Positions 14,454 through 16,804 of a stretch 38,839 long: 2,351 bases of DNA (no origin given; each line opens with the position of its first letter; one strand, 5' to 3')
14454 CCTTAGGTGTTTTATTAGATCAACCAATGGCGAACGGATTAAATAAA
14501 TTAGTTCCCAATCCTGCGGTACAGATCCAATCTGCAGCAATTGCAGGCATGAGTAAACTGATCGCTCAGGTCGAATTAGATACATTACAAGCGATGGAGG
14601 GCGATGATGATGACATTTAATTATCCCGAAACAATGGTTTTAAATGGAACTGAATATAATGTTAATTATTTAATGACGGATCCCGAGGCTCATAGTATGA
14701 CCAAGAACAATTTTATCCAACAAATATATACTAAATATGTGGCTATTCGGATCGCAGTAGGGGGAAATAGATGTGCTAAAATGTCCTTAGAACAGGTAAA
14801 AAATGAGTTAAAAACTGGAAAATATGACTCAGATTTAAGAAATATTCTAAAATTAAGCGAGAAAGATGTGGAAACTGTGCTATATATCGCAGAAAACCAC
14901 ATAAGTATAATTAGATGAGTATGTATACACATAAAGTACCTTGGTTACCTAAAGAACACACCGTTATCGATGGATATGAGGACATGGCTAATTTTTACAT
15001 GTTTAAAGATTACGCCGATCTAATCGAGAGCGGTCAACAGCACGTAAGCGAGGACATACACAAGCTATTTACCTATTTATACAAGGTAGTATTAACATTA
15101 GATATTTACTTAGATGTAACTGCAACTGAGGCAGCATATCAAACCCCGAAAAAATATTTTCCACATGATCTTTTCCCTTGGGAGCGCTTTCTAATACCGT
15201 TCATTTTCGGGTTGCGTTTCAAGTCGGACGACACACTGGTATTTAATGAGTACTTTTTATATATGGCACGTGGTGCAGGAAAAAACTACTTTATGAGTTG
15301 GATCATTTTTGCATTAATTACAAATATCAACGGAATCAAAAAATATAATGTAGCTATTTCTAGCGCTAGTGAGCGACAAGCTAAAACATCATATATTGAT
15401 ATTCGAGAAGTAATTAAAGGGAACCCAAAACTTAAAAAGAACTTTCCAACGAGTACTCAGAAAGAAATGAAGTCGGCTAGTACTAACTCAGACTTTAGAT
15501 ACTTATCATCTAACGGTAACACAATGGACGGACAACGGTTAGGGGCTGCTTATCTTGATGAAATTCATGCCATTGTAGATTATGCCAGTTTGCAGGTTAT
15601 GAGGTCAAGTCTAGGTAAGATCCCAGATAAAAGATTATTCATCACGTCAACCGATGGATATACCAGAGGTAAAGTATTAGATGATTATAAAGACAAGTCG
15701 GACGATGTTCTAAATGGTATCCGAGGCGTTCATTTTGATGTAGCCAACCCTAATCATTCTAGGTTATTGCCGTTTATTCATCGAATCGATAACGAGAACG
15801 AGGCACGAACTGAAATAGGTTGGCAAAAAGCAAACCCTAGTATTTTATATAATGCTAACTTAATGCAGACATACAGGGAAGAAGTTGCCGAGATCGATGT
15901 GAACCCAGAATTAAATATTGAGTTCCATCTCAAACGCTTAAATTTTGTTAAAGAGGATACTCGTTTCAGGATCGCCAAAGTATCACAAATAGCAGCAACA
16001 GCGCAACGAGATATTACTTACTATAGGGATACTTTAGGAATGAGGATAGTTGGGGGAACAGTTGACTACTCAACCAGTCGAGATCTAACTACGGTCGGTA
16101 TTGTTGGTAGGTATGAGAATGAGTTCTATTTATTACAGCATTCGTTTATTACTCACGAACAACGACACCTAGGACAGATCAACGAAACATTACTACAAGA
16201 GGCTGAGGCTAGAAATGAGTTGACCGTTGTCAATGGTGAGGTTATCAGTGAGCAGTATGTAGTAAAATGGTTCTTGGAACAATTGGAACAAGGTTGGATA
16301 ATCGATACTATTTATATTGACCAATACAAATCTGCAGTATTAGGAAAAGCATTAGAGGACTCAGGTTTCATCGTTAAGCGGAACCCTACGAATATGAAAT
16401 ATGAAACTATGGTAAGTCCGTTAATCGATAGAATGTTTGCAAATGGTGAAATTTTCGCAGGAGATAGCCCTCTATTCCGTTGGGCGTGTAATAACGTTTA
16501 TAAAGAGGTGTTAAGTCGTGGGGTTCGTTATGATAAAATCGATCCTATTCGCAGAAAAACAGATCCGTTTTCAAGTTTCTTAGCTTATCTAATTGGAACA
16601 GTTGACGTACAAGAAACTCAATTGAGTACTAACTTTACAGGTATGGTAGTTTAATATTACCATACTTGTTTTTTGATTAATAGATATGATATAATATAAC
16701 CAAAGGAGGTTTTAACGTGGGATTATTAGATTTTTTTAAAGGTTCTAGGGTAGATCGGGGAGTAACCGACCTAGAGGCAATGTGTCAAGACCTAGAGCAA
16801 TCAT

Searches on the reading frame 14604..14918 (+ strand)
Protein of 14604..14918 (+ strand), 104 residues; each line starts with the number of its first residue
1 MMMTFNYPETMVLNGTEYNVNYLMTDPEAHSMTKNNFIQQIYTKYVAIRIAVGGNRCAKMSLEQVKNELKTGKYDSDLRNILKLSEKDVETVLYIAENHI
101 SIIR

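Call 11: search_protein_families(library=pfam, proteins=[window:14604-14918:+], max_evalue=0.01)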
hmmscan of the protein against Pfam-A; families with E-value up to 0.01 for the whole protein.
window:14604-14918:+ (104 aa): 0 families

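Call 70: search_protein_families(library=phrogs, proteins=[window:14604-14918:+], max_evalue=0.001)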
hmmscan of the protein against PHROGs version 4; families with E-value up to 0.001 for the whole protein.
window:14604-14918:+ (104 aa): 1 family
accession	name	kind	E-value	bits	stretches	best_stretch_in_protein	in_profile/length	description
phrog_5942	-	unknown function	4.3e-12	47.2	1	11-103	3-100/101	-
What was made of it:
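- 14604..14918 (+): Conserved 104-aa ORF of unknown function between TerS and TerL. phrog_5942 (call 70).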

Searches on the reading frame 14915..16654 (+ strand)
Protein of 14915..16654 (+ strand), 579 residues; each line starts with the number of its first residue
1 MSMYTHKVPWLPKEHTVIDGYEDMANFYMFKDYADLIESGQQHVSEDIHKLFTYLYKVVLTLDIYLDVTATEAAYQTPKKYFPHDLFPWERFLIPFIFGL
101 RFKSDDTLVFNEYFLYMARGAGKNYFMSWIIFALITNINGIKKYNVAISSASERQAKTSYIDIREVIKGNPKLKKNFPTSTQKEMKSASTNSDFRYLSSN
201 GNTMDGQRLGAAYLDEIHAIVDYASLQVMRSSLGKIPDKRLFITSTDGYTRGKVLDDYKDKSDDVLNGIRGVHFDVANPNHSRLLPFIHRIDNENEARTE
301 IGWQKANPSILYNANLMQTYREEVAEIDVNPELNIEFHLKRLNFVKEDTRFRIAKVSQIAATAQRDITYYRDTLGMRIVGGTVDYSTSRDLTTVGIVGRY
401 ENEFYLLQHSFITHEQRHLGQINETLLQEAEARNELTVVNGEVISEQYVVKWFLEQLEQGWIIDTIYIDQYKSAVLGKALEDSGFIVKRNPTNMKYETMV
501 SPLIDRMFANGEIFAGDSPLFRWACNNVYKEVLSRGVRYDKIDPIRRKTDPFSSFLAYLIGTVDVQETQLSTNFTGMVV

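Call 11: search_protein_families(library=pfam, proteins=[window:14915-16654:+], max_evalue=0.01)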
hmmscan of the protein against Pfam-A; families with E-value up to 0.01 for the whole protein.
window:14915-16654:+ (579 aa): 2 families
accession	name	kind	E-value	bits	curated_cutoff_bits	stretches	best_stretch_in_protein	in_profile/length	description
PF03354.21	TerL_ATPase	-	1.7e-11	44.6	23.7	1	88-258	1-172/178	Terminase large subunit, ATPase domain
PF20441.4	TerL_nuclease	-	1.8e-08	34.3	24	1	287-530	10-250/286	Terminase large subunit, endonuclease domain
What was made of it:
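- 14915..16654 (+): Large terminase gene (579 aa). Pfam TerL_ATPase and TerL_nuclease (call 11).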

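Call 19: find_related_loci(query=window:14915-16654:+, collection=viral_contigs, flank=4000)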
Query window:14915-16654:+ (579 aa) in viral_contigs; peptide patterns used: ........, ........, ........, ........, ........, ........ (x = any residue, [..] = any of these).
3 stretches matched a pattern; 1 encode a relative of the query (tblastn E <= 1e-3); 1 distinct loci.
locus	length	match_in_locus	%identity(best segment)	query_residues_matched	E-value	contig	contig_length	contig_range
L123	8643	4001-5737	76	1-579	0e+0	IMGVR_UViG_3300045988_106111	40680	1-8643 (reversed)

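Call 20: find_homologous_proteins(query=window:14915-16654:+, max_evalue=1e-20)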
Query window:14915-16654:+ (579 aa): 85 proteins with E <= 1e-20 among 7257 candidates.
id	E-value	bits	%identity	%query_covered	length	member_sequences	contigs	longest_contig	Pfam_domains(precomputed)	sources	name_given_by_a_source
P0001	0.0e+0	1320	100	100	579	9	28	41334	PF20441.4,PF03354.22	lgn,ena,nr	nr:MAG: terminase large subunit [Caudoviricetes sp.]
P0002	0.0e+0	1059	80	100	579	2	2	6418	PF20441.4,PF03354.22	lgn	-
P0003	0.0e+0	1028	76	100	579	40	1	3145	PF20441.4,PF03354.22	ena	-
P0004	3.2e-297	1005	76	100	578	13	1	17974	PF20441.4,PF03354.22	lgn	-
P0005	1.1e-286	970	72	100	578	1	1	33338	PF20441.4,PF03354.22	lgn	-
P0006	3.0e-249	847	64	99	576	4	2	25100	PF20441.4,PF03354.22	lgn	-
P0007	6.9e-247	839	63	100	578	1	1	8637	PF20441.4,PF03354.22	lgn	-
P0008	2.0e-238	811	60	100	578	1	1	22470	PF20441.4,PF03354.22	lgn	-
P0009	1.7e-236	805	61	100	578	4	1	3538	PF20441.4,PF03354.22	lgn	-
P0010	1.3e-235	802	61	100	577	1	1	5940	PF20441.4,PF03354.22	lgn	-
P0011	1.7e-232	791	61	99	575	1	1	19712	PF20441.4,PF03354.22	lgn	-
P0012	2.2e-175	603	50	99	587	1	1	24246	PF20441.4,PF03354.22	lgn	-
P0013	8.1e-175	601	51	96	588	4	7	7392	PF20441.4,PF03354.22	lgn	-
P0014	1.2e-174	600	49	100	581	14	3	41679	PF20441.4,PF03354.22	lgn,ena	-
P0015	1.4e-173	597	49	99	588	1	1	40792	PF20441.4,PF03354.22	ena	-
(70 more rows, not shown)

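Call 21: find_encoding_contigs(protein=P0001, flank=4000, max_places=10)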
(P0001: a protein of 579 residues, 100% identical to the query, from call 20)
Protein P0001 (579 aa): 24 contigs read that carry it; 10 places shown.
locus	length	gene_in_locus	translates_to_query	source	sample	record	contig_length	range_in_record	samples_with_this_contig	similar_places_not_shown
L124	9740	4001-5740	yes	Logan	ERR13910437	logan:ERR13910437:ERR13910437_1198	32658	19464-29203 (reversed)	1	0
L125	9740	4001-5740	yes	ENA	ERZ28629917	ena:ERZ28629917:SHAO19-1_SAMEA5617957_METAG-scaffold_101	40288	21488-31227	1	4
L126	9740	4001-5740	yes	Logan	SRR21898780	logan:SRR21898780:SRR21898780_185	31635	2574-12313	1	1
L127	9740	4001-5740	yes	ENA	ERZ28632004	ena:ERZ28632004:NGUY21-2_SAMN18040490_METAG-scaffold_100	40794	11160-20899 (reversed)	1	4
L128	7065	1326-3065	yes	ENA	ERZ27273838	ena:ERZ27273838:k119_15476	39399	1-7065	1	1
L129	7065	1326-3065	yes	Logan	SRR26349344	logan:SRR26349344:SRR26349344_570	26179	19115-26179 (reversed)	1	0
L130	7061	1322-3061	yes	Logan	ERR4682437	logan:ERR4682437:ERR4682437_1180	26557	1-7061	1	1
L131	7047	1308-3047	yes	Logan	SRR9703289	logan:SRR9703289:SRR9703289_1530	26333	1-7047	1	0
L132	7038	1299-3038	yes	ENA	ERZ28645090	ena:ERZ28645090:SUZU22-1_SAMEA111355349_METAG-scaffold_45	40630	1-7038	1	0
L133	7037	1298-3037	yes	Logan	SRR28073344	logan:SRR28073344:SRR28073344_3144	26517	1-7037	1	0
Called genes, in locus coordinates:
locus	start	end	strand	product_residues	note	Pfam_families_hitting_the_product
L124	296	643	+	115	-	-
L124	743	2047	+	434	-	PF00271:Helicase_C (weak)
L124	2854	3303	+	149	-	PF01844:HNH (weak)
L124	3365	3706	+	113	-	PF05119:Terminase_4 (weak)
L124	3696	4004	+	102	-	-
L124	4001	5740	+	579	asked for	PF03354:TerL_ATPase, PF20441:TerL_nuclease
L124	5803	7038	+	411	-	PF04860:Phage_portal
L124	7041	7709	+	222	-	PF00574:CLP_protease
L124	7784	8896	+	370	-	PF05065:Phage_capsid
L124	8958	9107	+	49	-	-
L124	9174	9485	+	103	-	-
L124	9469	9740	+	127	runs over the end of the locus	-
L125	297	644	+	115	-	-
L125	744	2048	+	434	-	PF00271:Helicase_C (weak)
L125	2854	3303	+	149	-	PF01844:HNH (weak)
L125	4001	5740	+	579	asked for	PF03354:TerL_ATPase, PF20441:TerL_nuclease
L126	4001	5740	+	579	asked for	PF03354:TerL_ATPase, PF20441:TerL_nuclease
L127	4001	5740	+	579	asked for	PF03354:TerL_ATPase, PF20441:TerL_nuclease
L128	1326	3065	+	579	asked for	PF03354:TerL_ATPase, PF20441:TerL_nuclease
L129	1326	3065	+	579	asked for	PF03354:TerL_ATPase, PF20441:TerL_nuclease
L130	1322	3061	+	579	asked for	PF03354:TerL_ATPase, PF20441:TerL_nuclease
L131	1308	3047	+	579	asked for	PF03354:TerL_ATPase, PF20441:TerL_nuclease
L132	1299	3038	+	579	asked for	PF03354:TerL_ATPase, PF20441:TerL_nuclease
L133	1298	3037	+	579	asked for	PF03354:TerL_ATPase, PF20441:TerL_nuclease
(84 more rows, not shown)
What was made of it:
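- Of the ten places shown, six contigs start at 13590-13619 (call 21).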

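Call 22: find_encoding_contigs(protein=P0005, flank=4000, max_places=3)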
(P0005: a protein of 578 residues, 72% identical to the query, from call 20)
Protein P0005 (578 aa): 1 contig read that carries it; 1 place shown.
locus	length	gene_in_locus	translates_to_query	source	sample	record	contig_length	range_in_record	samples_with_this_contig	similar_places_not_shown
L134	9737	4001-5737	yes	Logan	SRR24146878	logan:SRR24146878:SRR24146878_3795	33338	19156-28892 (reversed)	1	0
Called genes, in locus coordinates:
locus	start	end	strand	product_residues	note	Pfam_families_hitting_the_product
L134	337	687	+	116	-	-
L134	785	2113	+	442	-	PF00271:Helicase_C (weak)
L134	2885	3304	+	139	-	PF01844:HNH (weak)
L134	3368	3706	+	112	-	PF05119:Terminase_4 (weak)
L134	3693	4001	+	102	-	-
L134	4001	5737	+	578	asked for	PF03354:TerL_ATPase, PF20441:TerL_nuclease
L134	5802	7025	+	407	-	PF04860:Phage_portal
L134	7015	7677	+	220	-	PF00574:CLP_protease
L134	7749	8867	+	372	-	PF05065:Phage_capsid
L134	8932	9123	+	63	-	-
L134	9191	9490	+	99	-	-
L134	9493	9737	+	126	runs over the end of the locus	-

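Call 23: find_encoding_contigs(protein=P0006, flank=4000, max_places=3)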
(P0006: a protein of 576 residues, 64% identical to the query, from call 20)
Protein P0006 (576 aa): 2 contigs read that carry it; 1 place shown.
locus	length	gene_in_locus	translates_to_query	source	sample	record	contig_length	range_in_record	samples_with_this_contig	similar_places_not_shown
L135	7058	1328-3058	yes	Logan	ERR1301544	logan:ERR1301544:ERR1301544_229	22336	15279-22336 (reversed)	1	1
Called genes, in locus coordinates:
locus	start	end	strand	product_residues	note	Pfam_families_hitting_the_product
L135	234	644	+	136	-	-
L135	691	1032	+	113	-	PF05119:Terminase_4 (weak)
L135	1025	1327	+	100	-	-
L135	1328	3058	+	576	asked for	PF03354:TerL_ATPase, PF20441:TerL_nuclease (weak)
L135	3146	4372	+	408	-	PF04860:Phage_portal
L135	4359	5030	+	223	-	PF00574:CLP_protease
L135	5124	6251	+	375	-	PF05065:Phage_capsid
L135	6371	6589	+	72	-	-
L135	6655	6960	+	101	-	-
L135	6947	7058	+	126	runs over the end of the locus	PF05521:Phage_HCP (weak)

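Call 28: find_encoding_contigs(protein=P0014, flank=4000, max_places=4)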
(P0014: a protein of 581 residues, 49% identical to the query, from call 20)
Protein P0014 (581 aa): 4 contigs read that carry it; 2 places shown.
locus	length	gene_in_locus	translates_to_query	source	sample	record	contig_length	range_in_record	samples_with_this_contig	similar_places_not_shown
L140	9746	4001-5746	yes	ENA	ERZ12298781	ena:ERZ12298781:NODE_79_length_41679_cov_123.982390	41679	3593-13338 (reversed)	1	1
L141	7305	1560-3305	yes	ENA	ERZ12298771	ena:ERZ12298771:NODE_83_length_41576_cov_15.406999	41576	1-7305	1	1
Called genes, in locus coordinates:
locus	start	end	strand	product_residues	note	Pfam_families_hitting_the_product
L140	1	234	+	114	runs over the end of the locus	-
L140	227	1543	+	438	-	PF04851:ResIII (faint), PF00176:SNF2-rel_dom (weak), PF00271:Helicase_C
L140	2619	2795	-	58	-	-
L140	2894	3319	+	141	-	PF01844:HNH (weak)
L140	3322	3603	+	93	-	-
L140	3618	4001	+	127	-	PF05119:Terminase_4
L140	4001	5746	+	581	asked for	PF03354:TerL_ATPase, PF20441:TerL_nuclease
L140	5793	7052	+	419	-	PF04860:Phage_portal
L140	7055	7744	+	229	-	PF00574:CLP_protease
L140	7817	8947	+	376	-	PF05065:Phage_capsid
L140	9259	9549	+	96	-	-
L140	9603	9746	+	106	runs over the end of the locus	-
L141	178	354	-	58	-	-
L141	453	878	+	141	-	PF01844:HNH (weak)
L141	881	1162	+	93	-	-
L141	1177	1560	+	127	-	PF05119:Terminase_4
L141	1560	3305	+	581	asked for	PF03354:TerL_ATPase, PF20441:TerL_nuclease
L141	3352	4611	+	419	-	PF04860:Phage_portal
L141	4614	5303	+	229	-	PF00574:CLP_protease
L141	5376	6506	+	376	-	PF05065:Phage_capsid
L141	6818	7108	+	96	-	-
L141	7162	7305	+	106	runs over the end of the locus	-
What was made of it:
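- Genome-length contigs start at the site (calls 21, 28).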

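Call 29: find_encoding_contigs(protein=P0008, flank=4000, max_places=3)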
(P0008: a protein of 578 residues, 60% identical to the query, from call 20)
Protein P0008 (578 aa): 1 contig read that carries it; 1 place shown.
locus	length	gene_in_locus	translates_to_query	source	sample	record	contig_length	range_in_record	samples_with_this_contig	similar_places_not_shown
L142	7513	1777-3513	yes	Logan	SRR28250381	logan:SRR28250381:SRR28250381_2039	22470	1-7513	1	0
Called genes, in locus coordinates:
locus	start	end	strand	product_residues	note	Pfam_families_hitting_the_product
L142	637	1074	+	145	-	PF01844:HNH (faint)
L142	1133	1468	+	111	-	PF05119:Terminase_4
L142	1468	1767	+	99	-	-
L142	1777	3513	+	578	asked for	PF03354:TerL_ATPase, PF20441:TerL_nuclease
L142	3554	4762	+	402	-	PF04860:Phage_portal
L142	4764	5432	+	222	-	PF00574:CLP_protease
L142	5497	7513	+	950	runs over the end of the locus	PF07889:DUF1664 (faint), PF27308:XkdV_N (weak)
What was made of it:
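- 14604..14918 (+): It is present in every relative examined (calls 21-23, 28, 29).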

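Call 36: search_dna_similar(query=window:14915-16654:+, collection=phages, mode=protein, max_rows=40, max_evalue=1e-20)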
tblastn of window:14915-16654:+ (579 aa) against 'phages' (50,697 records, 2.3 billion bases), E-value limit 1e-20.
Records with a match: 335; places in all: 335; records where one place covers at least 80% of the query: 332.
Best place of each record, by identity: 60-80% 1; <60% 334.
By first word of the organism name: Staphylococcus 113; Paenibacillus 102; Streptococcus 49; Listeria 18; Bacillus 15; Bacteriophage 8; Lactobacillus 5; Enterococcus 4; Clostridium 3; Lactococcus 3; and 11 more.
By host as written in the record: Staphylococcus aureus 37; Paenibacillus larvae 37; - 24; Paenibacillus larvae ATCC 9545 17; Paenibacillus larvae NRRL 2605 14; Paenibacillus larvae 2017 10; Listeria monocytogenes 9; Paenibacillus larvae F1A 9; and 138 more.
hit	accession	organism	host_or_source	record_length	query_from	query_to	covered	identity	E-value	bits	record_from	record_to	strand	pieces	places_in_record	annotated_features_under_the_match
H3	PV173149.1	Enterococcus phage_vB_CECAV_A40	Enterococcus cecorum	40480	1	579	100%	75.6%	0e+0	943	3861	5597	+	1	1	terminase large subunit | hypothetical protein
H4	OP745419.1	Enterococcus phage 4995_1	Enterococcus faecium 4995/20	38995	37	559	90%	39.8%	1e-109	366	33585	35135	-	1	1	terminase large subunit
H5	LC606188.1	Enterococcus phage Entfac.YE1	Enterococcus faecium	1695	37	559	90%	39.6%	6e-117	363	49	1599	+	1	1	terminase large subunit 2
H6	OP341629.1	Geobacillus phage vB_GthS_PK5.2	Geobacillus thermodenitrificans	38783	32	568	93%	37.1%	9e-102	343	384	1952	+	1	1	terminase large subunit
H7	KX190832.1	Bacillus phage vB_BtS_BMBtp13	Bacillus thuringiensis BGSC 4R1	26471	32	572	93%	36.5%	2e-97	331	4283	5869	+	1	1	terminase large subunit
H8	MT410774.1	Psychrobacillus phage Spoks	Psychrobacillus psychrodurans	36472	32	569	93%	35.4%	2e-95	325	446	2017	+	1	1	terminase large subunit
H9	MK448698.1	Streptococcus phage Javan187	Streptococcus equi EQUI0022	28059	29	572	94%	33.5%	2e-80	282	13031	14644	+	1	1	terminase large subunit | hypothetical protein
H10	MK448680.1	Streptococcus phage Javan139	Streptococcus dysgalactiae ERR085058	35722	34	572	93%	33.8%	4e-81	283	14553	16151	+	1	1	terminase large subunit | hypothetical protein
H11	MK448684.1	Streptococcus phage Javan151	Streptococcus dysgalactiae ERR109312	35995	34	572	93%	33.8%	4e-81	283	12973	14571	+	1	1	terminase large subunit | hypothetical protein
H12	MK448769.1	Streptococcus phage Javan471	Streptococcus pyogenes ERR448936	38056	34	572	93%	33.8%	4e-81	283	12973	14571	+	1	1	terminase large subunit | hypothetical protein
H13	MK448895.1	Streptococcus phage Javan274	Streptococcus iniae Si1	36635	34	572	93%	33.6%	7e-81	283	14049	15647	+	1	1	terminase large subunit | hypothetical protein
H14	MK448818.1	Streptococcus phage Javan597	Streptococcus suis YS39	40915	44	556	89%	35.1%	4e-80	281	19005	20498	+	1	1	terminase large subunit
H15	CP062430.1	Staphylococcus phage ECel-2020i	Staphylococcus aureus NAS_OP_007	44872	32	578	94%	32.9%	9e-70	250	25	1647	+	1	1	record has no annotation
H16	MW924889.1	Staphylococcus phage vB_StaphS-IVBph354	Staphylococcus aureus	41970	32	578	94%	32.9%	1e-69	250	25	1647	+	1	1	terminase large subunit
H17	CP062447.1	Staphylococcus phage ECel-2020d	Staphylococcus aureus NAS_AN_141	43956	32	578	94%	32.9%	1e-69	250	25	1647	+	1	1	record has no annotation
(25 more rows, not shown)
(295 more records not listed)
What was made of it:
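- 14915..16654 (+): The nearest named relatives are HNH-associated cos phages (call 36).
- On cos site of HNH-dependent cos-packaging siphophages (HK97 / phi12 type): TerL's named relatives are HNH-associated cos phages (call 36).
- On pac site (headful packaging): The TerL family argues against pac (call 36).
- Closest known: cos site of Staphylococcus aureus phages phi12/phiSLT and SaPIbov5. Same: TerL is 33% identical to phiSLT-type phages (call 36).
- Closest known: 3'-cos Paenibacillus larvae phages. Same: They are TerL relatives (102 records among the tblastn hits, call 36).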

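Call 37: find_encoding_contigs(protein=P0004, flank=4000, max_places=4)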
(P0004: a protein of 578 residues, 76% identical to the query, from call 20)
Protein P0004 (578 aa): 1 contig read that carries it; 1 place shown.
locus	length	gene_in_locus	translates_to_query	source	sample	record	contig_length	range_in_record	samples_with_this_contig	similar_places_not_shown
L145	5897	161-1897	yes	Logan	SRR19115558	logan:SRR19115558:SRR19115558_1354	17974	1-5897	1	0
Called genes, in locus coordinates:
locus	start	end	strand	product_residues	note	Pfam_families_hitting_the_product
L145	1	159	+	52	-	?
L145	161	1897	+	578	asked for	PF03354:TerL_ATPase, PF20441:TerL_nuclease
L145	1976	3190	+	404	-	PF04860:Phage_portal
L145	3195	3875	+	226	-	PF00574:CLP_protease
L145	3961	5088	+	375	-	PF05065:Phage_capsid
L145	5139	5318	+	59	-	-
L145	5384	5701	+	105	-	-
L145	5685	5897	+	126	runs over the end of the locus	-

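Call 60: get_annotated_region(hit=H4, flank=3000)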
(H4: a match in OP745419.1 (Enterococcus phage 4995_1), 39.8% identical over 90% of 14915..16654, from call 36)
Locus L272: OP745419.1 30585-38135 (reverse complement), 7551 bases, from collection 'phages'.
description: UNVERIFIED_ORG: Enterococcus phage 4995_1, complete genome.
organism: Enterococcus phage 4995_1 (NCBI taxid 3043581)
taxonomy: Viruses; Duplodnaviria; Heunggongvirae; Uroviricota; Caudoviricetes
host: Enterococcus faecium 4995/20; source: hematoma from Homo sapiens; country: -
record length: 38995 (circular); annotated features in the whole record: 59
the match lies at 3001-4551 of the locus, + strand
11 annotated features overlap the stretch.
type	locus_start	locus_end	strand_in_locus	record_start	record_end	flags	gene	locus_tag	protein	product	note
CDS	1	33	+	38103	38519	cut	-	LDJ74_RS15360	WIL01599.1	autolysin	Derived by automated computational analysis using gene prediction method: Protein Homology.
CDS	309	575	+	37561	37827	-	-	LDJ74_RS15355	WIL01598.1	hypothetical protein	Derived by automated computational analysis using gene prediction method: GeneMarkS-2+.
CDS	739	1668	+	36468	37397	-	-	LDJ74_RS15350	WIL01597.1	hypothetical protein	Derived by automated computational analysis using gene prediction method: GeneMarkS-2+.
CDS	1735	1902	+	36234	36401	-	-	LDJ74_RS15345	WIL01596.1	hypothetical protein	Derived by automated computational analysis using gene prediction method: Protein Homology.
CDS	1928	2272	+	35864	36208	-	-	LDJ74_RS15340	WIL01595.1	HNH endonuclease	Derived by automated computational analysis using gene prediction method: Protein Homology.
CDS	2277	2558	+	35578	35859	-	-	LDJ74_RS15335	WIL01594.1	hypothetical protein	Derived by automated computational analysis using gene prediction method: Protein Homology.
CDS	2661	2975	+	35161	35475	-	-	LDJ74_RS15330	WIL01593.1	terminase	Derived by automated computational analysis using gene prediction method: Protein Homology.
CDS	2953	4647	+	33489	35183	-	-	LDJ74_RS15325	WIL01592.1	terminase large subunit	Derived by automated computational analysis using gene prediction method: Protein Homology.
CDS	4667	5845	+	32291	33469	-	-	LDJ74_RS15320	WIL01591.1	portal protein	Derived by automated computational analysis using gene prediction method: Protein Homology; GO_component: GO:0044423 - ...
CDS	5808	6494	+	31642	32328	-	-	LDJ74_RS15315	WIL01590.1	Clp protease ClpP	Derived by automated computational analysis using gene prediction method: Protein Homology.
CDS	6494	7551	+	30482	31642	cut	-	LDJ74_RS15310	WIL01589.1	major capsid protein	Derived by automated computational analysis using gene prediction method: Protein Homology; GO_component: GO:0044423 - ...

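Call 66: find_related_loci(query=A2, collection=viral_contigs, flank=5000)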
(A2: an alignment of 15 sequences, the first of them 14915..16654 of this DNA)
Query A2 (579 aa) in viral_contigs; peptide patterns used: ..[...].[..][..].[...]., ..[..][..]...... (x = any residue, [..] = any of these).
600 stretches matched a pattern (row limit reached: there are more); 588 encode a relative of the query (tblastn E <= 1e-3); the best 80 are kept; 80 distinct loci.
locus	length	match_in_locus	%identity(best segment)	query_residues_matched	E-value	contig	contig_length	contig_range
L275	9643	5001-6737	76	1-579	0e+0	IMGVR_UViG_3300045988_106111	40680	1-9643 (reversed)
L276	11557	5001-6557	42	33-559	1e-115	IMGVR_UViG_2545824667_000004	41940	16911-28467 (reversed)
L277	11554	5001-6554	41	33-559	5e-115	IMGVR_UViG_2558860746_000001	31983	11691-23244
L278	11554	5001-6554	41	33-559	1e-114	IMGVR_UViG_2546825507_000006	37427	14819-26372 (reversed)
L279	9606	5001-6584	39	25-559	1e-112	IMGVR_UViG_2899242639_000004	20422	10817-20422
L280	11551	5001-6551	40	37-559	3e-112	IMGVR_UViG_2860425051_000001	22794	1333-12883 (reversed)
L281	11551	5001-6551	40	37-559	3e-112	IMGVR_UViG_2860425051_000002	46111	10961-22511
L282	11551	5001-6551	40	37-559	3e-112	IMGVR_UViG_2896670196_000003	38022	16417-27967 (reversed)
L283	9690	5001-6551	40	37-559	3e-112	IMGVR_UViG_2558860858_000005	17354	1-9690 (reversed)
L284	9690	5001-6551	40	37-559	3e-112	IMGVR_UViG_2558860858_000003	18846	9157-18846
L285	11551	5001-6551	39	37-559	8e-112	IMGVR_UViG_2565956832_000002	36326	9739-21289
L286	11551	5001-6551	40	37-559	1e-111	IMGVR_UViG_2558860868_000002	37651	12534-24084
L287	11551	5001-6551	40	37-559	1e-111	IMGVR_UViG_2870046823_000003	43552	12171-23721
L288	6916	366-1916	40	37-559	1e-111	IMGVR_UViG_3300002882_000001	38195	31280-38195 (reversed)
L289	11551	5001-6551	40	37-559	1e-111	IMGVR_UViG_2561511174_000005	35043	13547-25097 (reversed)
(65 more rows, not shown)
